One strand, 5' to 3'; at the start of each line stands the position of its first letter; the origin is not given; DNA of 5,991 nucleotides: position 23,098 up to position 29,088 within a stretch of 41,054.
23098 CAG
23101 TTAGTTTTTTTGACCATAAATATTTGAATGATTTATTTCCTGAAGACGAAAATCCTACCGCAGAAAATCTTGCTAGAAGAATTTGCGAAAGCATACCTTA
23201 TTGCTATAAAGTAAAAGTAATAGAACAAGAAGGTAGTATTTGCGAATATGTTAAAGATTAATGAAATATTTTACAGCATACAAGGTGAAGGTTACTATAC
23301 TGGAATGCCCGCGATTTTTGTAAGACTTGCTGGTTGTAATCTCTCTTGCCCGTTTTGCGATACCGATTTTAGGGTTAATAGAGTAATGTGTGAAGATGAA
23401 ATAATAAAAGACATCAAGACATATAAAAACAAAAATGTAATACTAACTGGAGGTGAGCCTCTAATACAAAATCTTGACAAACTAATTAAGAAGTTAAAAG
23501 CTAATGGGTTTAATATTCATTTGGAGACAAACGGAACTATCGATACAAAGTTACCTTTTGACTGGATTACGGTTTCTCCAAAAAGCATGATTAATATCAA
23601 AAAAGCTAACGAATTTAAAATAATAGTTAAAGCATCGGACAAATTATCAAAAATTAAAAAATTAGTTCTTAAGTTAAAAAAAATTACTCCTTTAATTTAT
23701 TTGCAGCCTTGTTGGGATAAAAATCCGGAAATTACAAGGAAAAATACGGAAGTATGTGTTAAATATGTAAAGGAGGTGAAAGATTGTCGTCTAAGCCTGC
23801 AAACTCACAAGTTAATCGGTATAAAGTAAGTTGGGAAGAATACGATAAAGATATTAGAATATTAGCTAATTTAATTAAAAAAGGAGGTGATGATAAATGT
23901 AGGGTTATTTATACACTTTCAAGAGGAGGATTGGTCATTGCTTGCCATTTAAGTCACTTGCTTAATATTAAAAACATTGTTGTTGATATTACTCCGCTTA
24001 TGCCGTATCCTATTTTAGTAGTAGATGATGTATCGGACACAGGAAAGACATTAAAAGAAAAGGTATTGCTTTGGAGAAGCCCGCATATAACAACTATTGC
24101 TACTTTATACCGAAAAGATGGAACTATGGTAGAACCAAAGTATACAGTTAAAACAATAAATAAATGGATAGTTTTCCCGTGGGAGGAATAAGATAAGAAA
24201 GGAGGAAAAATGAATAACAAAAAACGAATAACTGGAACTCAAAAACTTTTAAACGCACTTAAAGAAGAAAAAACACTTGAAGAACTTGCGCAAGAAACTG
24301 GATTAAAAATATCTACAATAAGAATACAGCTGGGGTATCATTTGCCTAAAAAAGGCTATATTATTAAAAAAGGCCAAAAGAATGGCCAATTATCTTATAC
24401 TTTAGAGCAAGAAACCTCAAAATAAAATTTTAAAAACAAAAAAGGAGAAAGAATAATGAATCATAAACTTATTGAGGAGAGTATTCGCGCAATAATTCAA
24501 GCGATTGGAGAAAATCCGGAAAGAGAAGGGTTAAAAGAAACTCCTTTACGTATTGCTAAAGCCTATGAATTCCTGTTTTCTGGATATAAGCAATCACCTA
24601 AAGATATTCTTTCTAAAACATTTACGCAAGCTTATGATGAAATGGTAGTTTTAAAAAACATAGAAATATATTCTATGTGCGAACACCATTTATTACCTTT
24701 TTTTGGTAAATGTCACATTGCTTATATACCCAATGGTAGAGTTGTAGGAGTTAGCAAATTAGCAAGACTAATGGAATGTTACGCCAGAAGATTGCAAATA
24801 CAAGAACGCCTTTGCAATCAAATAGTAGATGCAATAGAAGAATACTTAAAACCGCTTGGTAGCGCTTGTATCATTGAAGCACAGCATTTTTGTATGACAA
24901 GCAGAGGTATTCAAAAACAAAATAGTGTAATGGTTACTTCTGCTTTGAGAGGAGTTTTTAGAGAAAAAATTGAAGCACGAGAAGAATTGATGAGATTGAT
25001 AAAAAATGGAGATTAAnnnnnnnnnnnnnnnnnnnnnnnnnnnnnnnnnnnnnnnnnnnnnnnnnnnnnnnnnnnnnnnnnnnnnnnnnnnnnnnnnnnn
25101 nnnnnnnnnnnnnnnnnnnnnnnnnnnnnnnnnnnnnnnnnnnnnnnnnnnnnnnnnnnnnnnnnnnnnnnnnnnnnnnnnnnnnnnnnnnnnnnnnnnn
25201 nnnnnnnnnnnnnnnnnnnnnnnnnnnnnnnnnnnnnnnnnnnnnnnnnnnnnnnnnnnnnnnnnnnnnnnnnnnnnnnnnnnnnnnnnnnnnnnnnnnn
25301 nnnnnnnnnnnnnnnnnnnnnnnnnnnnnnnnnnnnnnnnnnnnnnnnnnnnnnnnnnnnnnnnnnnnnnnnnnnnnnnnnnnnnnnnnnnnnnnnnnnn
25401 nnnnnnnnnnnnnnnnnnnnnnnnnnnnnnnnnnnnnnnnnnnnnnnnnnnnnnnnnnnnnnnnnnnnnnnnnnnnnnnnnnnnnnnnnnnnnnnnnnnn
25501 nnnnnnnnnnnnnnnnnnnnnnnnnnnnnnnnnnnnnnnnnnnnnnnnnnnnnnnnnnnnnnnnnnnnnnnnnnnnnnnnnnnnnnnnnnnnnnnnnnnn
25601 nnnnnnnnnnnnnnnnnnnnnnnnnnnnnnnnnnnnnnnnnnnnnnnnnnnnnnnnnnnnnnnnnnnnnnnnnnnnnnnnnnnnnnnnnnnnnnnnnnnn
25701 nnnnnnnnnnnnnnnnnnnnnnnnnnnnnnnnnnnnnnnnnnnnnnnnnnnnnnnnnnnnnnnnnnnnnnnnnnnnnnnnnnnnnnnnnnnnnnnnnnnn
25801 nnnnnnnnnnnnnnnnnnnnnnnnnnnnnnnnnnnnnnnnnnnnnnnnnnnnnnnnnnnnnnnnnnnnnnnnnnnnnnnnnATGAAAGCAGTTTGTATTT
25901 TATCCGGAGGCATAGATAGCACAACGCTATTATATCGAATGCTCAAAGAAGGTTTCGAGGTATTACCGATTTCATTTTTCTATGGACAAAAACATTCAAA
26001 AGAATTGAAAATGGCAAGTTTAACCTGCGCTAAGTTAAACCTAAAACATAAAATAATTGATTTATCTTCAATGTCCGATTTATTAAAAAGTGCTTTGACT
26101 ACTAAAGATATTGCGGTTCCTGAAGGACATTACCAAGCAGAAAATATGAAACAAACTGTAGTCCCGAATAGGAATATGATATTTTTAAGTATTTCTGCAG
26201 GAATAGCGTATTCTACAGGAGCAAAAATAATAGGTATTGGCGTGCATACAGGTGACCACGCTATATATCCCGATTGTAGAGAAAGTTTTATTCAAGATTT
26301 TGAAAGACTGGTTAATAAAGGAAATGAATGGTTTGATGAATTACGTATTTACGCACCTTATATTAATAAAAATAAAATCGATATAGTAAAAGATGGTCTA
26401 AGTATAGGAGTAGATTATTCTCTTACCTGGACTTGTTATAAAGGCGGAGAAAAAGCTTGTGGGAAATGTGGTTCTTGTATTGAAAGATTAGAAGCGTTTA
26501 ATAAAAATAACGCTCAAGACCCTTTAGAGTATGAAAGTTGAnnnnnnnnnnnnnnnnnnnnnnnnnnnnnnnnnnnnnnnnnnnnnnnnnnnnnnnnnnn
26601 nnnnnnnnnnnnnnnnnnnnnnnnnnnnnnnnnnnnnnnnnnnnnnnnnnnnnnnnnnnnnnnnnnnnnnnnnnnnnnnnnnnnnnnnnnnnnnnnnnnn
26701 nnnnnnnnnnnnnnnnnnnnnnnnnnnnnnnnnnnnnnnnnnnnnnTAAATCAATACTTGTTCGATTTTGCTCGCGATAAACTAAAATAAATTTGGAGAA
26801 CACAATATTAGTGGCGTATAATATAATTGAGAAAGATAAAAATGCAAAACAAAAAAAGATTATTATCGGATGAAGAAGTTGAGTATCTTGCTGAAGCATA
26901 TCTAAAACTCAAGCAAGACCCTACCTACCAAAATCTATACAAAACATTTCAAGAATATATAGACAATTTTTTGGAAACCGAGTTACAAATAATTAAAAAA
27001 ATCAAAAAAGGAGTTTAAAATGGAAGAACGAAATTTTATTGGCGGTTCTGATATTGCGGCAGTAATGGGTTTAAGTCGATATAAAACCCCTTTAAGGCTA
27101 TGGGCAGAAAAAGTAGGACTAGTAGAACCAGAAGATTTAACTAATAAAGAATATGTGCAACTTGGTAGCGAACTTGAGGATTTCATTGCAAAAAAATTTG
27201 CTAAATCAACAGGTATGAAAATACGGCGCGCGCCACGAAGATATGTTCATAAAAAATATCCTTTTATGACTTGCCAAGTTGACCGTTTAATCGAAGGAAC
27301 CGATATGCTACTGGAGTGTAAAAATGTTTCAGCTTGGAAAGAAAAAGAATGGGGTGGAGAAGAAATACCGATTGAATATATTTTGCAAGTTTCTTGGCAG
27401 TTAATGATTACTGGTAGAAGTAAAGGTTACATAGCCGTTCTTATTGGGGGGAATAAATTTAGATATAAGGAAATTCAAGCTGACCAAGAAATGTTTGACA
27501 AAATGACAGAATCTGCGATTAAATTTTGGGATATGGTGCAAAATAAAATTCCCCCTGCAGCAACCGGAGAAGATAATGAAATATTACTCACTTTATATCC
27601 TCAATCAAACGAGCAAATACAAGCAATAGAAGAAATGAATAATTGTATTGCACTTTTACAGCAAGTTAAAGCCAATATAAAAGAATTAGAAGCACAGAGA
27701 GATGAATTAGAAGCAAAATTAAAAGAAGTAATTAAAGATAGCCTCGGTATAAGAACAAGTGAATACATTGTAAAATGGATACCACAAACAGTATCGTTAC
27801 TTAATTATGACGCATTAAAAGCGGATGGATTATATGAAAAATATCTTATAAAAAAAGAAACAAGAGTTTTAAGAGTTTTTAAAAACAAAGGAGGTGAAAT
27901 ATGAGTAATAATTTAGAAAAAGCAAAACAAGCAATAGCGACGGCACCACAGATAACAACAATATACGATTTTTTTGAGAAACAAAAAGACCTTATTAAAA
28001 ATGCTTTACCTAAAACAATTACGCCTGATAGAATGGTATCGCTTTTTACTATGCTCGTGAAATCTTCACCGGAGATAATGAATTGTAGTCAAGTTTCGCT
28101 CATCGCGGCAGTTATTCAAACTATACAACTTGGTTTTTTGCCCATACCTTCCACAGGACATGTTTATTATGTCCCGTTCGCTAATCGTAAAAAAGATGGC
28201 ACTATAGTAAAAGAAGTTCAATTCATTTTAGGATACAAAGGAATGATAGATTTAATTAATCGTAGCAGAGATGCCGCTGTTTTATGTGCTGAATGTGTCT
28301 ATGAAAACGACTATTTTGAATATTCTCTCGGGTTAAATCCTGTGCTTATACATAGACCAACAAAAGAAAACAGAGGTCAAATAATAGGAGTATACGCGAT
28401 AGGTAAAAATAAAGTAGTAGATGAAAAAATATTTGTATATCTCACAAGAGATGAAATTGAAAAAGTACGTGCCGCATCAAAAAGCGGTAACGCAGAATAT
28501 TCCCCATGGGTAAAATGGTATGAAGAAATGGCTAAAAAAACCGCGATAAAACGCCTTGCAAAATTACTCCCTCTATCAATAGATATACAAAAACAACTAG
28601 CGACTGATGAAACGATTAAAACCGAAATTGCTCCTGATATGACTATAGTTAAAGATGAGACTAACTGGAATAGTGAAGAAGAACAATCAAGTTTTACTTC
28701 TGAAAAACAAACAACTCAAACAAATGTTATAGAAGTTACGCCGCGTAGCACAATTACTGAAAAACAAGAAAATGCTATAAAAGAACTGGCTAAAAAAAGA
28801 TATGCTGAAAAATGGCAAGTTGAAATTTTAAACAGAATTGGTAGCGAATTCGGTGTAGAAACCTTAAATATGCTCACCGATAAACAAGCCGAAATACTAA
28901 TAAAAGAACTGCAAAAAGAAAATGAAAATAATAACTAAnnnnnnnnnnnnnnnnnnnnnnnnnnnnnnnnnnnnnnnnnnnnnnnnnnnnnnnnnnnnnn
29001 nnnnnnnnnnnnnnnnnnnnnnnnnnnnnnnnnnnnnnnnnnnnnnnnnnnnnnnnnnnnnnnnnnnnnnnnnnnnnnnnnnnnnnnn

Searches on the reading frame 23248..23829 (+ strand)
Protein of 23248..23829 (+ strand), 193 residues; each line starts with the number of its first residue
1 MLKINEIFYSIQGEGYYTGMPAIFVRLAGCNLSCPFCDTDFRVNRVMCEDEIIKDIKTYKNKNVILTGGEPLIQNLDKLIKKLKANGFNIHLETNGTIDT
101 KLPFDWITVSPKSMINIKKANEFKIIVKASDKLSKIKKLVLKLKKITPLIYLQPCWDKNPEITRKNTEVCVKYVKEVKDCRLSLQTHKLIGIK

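Call 42: search_protein_families(library=pfam, proteins=[window:23248-23829:+], max_evalue=0.001)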
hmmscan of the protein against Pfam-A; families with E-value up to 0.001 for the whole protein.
window:23248-23829:+ (193 aa): 2 families
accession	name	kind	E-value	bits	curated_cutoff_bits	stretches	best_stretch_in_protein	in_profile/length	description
PF04055.27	Radical_SAM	-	1.4e-12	48.5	29.5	1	28-107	5-105/166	Radical SAM superfamily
PF13353.11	Fer4_12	-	6.5e-07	30.2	22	1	12-96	2-91/137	4Fe-4S single cluster domain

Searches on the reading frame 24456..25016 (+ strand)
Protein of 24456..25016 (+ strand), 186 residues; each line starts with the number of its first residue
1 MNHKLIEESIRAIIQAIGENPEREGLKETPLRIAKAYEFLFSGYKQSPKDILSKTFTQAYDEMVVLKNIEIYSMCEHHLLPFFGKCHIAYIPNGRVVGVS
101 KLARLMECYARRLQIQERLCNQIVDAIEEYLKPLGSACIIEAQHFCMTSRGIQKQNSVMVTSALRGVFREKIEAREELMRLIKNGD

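Call 42: search_protein_families(library=pfam, proteins=[window:24456-25016:+], max_evalue=0.001)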
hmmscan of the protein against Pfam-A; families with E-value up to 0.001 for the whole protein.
window:24456-25016:+ (186 aa): 2 families
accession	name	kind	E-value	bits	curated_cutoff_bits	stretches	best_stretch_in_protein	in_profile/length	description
PF01227.27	GTP_cyclohydroI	-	6.2e-76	254.3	27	1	6-182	1-178/179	GTP cyclohydrolase I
PF14489.11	QueF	-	2.1e-05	25.1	27.3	1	81-134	1-54/81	QueF-like protein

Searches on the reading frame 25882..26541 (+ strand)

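Call 42: search_protein_families(library=pfam, proteins=[window:25882-26541:+], max_evalue=0.001)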
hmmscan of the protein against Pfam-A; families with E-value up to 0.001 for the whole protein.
window:25882-26541:+ (219 aa): 3 families
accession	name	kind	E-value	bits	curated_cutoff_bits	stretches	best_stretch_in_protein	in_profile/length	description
PF06508.19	QueC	-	5.9e-68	228.9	22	1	2-209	1-209/210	Queuosine biosynthesis protein QueC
PF02568.20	ThiI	-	3.1e-05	24.1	20.5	1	2-42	5-45/197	Thiamine biosynthesis protein (ThiI)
PF00733.27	Asn_synthase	-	0.00018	21.7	21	1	4-63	21-81/354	Asparagine synthase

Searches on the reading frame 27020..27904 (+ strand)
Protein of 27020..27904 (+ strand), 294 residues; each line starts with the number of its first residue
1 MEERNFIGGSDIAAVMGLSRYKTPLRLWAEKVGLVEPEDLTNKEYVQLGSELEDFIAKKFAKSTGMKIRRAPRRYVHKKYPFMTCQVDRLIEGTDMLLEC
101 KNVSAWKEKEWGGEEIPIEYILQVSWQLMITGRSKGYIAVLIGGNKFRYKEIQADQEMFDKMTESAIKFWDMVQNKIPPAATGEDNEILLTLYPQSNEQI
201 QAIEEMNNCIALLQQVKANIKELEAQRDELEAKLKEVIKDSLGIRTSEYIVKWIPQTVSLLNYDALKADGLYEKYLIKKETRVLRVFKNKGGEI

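Call 42: search_protein_families(library=pfam, proteins=[window:27020-27904:+], max_evalue=0.001)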
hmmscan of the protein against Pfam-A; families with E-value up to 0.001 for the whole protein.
window:27020-27904:+ (294 aa): 1 family
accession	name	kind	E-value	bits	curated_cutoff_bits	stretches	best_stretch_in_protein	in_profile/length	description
PF09588.16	YqaJ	-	1.8e-29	103.4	22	1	5-133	8-149/150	YqaJ-like viral recombinase domain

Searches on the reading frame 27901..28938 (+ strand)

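Call 42: search_protein_families(library=pfam, proteins=[window:27901-28938:+], max_evalue=0.001)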
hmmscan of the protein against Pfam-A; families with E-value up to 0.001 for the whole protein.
window:27901-28938:+ (345 aa): 1 family
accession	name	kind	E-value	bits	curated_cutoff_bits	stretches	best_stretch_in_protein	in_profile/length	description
PF03837.19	RecT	-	2.3e-41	142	24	1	49-243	7-192/198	RecT family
